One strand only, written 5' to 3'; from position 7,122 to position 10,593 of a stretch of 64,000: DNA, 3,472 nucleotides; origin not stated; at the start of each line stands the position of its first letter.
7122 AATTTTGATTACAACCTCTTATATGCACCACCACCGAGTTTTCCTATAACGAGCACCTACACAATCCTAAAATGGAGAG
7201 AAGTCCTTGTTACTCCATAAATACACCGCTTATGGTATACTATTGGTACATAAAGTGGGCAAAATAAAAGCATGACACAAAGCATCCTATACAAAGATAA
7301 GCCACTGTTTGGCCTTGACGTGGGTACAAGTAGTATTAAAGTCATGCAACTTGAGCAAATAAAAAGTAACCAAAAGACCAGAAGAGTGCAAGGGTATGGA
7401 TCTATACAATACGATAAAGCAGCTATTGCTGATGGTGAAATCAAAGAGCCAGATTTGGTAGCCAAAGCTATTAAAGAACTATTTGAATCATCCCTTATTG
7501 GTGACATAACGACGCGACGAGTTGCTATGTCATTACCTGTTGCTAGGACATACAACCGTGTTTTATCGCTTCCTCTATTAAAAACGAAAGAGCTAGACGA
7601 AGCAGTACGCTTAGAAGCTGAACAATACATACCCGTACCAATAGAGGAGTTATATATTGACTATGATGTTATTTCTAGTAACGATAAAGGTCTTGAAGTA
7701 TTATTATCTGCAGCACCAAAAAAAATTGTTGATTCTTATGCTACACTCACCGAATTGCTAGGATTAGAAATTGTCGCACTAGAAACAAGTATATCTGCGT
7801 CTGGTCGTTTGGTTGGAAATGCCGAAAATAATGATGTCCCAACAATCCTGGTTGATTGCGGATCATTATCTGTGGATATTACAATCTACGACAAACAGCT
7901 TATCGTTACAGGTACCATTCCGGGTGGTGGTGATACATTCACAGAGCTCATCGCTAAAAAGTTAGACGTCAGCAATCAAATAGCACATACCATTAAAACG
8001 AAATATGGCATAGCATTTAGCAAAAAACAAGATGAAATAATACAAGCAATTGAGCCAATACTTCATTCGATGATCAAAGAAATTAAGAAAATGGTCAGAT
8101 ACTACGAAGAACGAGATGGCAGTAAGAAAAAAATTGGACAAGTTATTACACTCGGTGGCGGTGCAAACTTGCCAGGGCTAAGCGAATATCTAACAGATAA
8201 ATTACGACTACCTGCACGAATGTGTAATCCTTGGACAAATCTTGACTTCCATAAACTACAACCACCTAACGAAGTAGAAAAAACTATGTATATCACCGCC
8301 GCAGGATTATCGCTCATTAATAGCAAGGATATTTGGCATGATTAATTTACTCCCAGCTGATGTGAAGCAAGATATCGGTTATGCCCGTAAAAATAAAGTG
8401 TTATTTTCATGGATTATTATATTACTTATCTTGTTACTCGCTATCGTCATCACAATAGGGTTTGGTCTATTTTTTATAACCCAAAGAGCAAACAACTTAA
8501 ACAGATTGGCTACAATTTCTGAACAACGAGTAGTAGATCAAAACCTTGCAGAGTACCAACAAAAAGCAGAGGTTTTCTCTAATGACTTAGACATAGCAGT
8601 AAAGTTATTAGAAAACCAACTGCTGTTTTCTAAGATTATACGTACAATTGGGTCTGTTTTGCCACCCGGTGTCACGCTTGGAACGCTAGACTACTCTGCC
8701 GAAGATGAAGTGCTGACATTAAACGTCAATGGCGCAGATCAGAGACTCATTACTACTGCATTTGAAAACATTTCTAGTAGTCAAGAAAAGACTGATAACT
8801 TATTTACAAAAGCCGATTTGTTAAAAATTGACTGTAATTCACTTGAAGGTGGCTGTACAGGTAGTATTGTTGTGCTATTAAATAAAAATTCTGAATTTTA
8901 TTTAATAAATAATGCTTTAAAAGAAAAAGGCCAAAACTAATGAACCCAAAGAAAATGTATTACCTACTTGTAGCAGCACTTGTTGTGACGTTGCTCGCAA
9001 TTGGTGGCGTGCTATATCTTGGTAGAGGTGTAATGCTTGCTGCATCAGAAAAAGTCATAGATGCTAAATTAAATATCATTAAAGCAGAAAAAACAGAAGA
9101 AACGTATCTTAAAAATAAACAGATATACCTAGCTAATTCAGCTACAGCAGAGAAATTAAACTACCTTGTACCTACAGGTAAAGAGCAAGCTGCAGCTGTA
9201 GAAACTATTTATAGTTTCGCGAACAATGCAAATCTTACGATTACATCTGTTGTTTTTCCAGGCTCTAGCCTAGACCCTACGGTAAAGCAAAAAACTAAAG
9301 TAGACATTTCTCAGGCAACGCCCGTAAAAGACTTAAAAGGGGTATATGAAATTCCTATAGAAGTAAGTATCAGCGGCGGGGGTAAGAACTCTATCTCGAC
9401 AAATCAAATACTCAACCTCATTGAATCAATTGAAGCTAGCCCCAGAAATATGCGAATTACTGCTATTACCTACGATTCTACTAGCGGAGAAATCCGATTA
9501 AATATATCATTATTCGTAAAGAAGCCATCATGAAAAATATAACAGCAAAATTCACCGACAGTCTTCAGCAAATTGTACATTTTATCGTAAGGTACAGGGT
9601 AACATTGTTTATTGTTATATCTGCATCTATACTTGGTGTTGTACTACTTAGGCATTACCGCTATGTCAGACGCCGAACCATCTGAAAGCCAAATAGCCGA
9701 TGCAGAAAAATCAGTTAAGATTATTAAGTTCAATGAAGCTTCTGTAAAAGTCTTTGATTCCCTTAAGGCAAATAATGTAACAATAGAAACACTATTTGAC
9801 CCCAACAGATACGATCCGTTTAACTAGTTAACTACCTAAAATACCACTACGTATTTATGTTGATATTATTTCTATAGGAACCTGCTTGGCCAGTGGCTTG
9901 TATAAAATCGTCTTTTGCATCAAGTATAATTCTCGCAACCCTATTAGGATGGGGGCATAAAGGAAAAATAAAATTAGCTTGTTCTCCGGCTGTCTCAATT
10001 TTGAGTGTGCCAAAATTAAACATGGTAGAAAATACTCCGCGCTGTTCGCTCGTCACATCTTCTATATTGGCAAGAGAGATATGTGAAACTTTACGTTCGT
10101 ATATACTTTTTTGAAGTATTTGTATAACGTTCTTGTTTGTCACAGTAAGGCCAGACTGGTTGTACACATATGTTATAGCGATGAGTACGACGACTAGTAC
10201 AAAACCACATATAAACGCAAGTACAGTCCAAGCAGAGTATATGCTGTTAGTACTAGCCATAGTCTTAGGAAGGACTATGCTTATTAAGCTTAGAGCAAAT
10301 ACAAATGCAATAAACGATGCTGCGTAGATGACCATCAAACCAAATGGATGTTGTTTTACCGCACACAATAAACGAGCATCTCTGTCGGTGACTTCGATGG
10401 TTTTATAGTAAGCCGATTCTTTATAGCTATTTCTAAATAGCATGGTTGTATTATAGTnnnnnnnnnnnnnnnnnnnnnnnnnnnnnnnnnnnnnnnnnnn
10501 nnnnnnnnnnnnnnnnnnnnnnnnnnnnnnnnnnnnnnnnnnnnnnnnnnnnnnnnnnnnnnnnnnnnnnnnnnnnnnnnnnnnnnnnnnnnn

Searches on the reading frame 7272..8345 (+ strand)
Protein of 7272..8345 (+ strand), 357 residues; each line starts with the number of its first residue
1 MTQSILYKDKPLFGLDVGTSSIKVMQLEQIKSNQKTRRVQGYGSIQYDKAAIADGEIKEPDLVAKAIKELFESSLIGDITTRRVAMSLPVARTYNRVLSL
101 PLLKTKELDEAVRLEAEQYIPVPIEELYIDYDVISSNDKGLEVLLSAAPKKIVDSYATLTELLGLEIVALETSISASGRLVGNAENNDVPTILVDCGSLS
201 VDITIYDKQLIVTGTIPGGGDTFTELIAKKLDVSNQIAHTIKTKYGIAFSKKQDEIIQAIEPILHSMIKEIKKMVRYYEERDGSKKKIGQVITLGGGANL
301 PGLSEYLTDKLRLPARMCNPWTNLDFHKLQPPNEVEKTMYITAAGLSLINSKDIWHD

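Call 8: search_protein_families(library=pfam, proteins=[window:7272-8345:+], max_evalue=1)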
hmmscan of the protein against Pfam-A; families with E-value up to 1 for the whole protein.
window:7272-8345:+ (357 aa): 9 families
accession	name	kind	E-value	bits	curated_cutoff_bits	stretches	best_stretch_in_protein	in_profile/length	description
PF11104.14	PilM_2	-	7.3e-41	140.7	27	1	14-348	1-337/340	Type IV pilus assembly protein PilM;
PF14450.12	FtsA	-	1.3e-15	58.3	31.8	1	192-345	1-127/127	Cell division protein FtsA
PF25216.1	Volactin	-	1.9e-06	28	35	1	197-312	176-292/321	Volactin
PF06723.19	MreB_Mbl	-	0.00017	21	27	1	252-318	238-304/327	MreB/Mbl protein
PF08841.16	DDR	-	0.003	17.1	24.6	1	166-243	112-189/328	Diol dehydratase reactivase ATPase-like domain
PF21522.3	MreB-like_C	-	0.0051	17.8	27.8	1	232-300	51-116/123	Archaeal actin homologue MreB-like, C-terminal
PF23081.1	HTH_KIF26A_B_1st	-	0.037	14.6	27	1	196-240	7-51/85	Kinesin-like protein KIF26A/B, tri-helical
PF22094.2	CED4_WHD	-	0.038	14.6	26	1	108-161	5-58/95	CED4, winged-helix domain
PF14491.11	DUF4435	-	0.11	12.7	27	1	230-284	157-209/238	Protein of unknown function (DUF4435)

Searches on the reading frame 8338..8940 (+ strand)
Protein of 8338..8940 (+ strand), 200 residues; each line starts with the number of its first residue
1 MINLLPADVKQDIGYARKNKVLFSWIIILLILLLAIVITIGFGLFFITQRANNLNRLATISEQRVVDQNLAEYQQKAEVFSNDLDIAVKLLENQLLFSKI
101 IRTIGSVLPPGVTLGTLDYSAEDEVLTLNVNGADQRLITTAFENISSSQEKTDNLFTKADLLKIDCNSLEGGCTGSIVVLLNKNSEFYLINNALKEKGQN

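Call 8: search_protein_families(library=pfam, proteins=[window:8338-8940:+], max_evalue=1)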
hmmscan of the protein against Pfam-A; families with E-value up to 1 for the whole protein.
window:8338-8940:+ (200 aa): 4 families
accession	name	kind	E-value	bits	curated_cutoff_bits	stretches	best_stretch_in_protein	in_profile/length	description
PF00335.26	Tetraspanin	-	0.051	13.7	32.1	1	14-71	67-117/225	Tetraspanin family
PF19389.4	DUF5964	-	0.058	13.7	25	1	17-41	33-57/60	Family of unknown function (DUF5964)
PF02203.21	TarH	-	0.065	13.6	25.2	1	21-85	7-69/177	Tar ligand binding domain homologue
PF13800.11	Sigma_reg_N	-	0.21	12.3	26.3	1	17-57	7-46/91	Sigma factor regulator N-terminal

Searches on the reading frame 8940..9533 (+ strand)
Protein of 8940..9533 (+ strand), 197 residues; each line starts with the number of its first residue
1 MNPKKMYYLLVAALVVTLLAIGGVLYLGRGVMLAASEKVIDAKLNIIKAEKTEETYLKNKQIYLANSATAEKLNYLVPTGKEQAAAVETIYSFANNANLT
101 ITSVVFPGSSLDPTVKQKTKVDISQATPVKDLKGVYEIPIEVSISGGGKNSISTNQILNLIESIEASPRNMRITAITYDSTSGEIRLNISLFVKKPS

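Call 8: search_protein_families(library=pfam, proteins=[window:8940-9533:+], max_evalue=1)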
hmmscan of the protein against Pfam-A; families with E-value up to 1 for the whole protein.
window:8940-9533:+ (197 aa): 4 families
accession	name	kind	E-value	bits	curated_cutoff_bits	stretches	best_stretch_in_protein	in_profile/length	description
PF08244.19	Glyco_hydro_32C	-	0.042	14.3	21.9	0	117-188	13-78/158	Glycosyl hydrolases family 32 C terminal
PF21787.3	TNP-like_RNaseH_N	-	0.071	13.9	24.6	0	132-186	79-131/137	TNP-like, RNase H N-terminal domain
PF18273.6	T3RM_EcoP15I_C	-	0.081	13.7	25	0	70-128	35-93/97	Type III R-M EcoP15I C-terminal domain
PF08180.16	BAGE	-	0.11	13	20.9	1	29-44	4-19/28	B melanoma antigen family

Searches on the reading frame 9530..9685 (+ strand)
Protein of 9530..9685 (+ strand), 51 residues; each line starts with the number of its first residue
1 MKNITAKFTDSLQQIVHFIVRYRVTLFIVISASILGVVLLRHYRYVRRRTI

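Call 18: find_encoding_contigs(protein=window:9530-9685:+, flank=10000, max_places=10)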
Protein window:9530-9685:+ (51 aa): no gene with exactly this product is on record in the collection.

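Call 19: list_cluster_members(proteins=[window:9530-9685:+, window:9612-9827:+, window:9663-9827:+, window:5651-7054:+, window:7026-7220:+, window:8940-9533:+, window:9847-10443:-])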
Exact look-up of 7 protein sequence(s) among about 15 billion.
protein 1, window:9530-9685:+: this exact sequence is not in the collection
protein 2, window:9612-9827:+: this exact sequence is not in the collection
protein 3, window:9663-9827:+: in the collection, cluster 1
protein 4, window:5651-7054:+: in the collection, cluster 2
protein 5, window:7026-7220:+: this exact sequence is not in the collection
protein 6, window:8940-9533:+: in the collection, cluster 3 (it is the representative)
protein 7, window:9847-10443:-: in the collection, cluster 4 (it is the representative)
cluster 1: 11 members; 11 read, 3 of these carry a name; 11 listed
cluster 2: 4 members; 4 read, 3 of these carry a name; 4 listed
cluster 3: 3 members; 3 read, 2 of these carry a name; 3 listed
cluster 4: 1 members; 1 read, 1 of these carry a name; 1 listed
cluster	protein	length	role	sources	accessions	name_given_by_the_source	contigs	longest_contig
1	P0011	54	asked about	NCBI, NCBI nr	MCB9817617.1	hypothetical protein H6795_03785 [Candidatus Nomurabacteria bacterium] | hypothetical protein [Candidatus Nomurabacteria bacterium]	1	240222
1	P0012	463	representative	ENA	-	-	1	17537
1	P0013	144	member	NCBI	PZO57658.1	MAG: type III glutamate--ammonia ligase, partial [Phormidesmis priestleyi]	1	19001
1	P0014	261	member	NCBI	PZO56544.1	MAG: type III glutamate--ammonia ligase, partial [Phormidesmis priestleyi]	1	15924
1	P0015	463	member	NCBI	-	-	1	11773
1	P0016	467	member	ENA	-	-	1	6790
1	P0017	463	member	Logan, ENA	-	-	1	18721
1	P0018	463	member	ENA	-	-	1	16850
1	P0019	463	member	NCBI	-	-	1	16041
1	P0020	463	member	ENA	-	-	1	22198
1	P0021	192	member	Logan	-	-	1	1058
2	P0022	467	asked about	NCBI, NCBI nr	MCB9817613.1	hypothetical protein H6795_03765 [Candidatus Nomurabacteria bacterium] | hypothetical protein [Candidatus Nomurabacteria bacterium]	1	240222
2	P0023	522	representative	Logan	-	-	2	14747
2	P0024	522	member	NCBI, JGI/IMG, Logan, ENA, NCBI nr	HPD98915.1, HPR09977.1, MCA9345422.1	MAG TPA: hypothetical protein PLJ04_00170 [Candidatus Saccharibacteria bacterium] | hypothetical protein [Candidatus Saccharibacteria bacterium]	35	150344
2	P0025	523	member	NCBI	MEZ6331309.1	MAG: hypothetical protein R3B12_04900 [Candidatus Saccharimonadales bacterium]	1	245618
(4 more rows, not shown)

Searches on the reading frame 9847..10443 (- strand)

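Call 8: search_protein_families(library=pfam, proteins=[window:9847-10443:-], max_evalue=1)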
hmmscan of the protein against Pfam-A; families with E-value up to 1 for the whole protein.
window:9847-10443:- (198 aa): 10 families
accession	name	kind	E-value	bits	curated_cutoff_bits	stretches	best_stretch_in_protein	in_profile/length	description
PF03703.20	bPH_2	-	1.1e-05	26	22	1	96-172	3-77/78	Bacterial PH domain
PF14470.12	bPH_3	-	0.0015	19.4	23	1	93-144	19-69/95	Bacterial PH domain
PF23494.1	bPH_10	-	0.013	15.4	27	1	24-106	10-91/151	YqeB-like bacterial PH domain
PF09798.14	LCD1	-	0.021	13.8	25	1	44-121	296-365/616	DNA damage checkpoint protein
PF07204.16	Orthoreo_P10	-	0.053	13.9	21.4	1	63-95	33-65/98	Orthoreovirus membrane fusion protein p10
PF24649.1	DUF7642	-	0.057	13.8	27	1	115-155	30-69/100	Domain of unknown function (DUF7642)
PF08684.15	ocr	-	0.067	14.1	25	1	86-118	56-88/101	DNA mimic ocr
PF24992.1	DUF7777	-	0.076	13.7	27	1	112-143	69-101/135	Domain of unknown function (DUF7777)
PF20990.2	DUF2207_C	-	0.1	12.7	33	1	37-104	146-202/247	Predicted membrane protein (DUF2207) C-terminal domain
PF12679.13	ABC2_membrane_2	-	0.1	12.3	27.2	1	38-115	159-235/283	ABC-2 family transporter protein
